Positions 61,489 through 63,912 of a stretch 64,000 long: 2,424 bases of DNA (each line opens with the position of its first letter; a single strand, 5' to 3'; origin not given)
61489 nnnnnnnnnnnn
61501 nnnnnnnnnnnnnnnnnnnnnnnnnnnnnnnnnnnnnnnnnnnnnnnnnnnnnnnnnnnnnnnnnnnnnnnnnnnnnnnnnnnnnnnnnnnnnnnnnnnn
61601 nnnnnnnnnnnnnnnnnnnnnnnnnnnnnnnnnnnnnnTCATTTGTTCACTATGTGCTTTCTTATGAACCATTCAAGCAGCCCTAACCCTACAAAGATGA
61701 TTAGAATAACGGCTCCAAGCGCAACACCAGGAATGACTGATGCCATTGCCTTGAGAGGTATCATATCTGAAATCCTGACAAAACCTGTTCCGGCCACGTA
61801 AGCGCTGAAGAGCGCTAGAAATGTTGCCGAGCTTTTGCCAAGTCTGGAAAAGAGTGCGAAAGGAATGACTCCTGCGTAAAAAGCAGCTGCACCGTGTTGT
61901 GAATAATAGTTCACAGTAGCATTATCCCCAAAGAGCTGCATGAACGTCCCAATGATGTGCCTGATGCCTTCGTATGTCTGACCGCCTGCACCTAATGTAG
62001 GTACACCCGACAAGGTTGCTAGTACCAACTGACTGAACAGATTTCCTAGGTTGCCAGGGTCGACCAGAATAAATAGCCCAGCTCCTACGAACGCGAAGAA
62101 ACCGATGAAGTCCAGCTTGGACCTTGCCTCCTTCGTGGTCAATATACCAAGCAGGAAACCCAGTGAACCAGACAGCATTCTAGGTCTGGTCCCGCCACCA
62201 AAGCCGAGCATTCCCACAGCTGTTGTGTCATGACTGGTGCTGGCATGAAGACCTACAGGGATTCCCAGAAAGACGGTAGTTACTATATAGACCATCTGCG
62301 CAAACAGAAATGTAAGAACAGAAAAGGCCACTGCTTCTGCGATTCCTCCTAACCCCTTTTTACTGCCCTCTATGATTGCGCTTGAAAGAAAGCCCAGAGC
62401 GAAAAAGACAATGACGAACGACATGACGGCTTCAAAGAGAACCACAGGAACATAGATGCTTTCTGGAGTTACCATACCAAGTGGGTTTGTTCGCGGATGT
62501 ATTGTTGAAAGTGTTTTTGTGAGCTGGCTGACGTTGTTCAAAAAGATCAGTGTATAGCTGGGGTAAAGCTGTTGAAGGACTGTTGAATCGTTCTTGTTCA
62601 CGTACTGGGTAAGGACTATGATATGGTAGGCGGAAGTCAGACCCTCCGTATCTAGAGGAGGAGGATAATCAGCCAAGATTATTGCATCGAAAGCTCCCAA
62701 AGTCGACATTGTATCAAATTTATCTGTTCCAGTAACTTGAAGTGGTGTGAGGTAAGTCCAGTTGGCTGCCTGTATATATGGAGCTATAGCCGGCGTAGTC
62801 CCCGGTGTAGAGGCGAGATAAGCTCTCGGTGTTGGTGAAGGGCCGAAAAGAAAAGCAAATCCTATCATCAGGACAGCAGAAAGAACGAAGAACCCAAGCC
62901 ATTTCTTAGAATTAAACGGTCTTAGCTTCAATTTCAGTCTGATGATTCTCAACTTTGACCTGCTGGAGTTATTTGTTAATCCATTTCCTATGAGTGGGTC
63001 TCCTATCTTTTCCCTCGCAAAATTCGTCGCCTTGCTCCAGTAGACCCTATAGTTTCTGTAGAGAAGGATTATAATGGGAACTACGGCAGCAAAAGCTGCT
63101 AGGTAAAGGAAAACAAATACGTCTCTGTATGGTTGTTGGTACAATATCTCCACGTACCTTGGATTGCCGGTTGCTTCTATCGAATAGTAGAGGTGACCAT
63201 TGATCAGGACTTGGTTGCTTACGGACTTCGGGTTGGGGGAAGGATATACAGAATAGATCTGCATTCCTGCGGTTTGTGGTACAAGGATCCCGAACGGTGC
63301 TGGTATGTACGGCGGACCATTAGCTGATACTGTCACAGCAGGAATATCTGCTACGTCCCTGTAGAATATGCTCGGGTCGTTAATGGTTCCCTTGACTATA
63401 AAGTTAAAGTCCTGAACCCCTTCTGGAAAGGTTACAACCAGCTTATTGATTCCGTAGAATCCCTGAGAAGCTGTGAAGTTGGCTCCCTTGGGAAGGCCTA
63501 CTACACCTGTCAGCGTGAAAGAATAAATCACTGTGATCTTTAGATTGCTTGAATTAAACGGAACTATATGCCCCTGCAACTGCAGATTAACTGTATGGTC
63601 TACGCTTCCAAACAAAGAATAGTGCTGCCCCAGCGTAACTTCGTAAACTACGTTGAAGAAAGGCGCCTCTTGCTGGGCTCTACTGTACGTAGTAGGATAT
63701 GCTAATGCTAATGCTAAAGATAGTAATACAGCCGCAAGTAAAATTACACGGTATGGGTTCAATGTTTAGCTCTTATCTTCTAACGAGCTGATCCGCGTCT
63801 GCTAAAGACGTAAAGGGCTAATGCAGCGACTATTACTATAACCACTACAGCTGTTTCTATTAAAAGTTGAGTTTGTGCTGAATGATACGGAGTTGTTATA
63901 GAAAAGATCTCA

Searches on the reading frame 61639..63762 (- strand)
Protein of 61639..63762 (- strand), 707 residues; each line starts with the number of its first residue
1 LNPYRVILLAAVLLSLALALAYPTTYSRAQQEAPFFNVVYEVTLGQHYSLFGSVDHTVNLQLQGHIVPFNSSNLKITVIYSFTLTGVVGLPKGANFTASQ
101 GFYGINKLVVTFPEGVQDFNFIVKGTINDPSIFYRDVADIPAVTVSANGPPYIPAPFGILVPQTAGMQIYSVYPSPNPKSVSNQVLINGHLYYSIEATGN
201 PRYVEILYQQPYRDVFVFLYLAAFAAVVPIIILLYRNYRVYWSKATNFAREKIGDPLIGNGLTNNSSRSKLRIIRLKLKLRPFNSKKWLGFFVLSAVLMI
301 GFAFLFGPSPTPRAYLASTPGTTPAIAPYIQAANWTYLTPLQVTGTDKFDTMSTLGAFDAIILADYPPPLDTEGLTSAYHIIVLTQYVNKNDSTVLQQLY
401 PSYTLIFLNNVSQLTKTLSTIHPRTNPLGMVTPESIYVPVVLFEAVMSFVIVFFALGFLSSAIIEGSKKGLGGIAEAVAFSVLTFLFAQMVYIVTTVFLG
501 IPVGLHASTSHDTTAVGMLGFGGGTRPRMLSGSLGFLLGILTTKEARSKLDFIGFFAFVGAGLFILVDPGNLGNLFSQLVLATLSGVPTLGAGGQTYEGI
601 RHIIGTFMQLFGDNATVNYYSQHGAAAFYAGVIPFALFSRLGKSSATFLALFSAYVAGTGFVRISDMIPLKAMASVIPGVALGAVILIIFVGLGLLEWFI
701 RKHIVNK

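Call 25: search_protein_families(library=pfam, proteins=[window:61639-63762:-], max_evalue=0.001)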
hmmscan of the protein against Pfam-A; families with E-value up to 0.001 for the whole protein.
window:61639-63762:- (707 aa): 0 families

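Call 47: search_protein_families(library=pfam, proteins=[window:61639-63762:-], max_evalue=5)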
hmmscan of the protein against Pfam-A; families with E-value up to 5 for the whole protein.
window:61639-63762:- (707 aa): 0 families
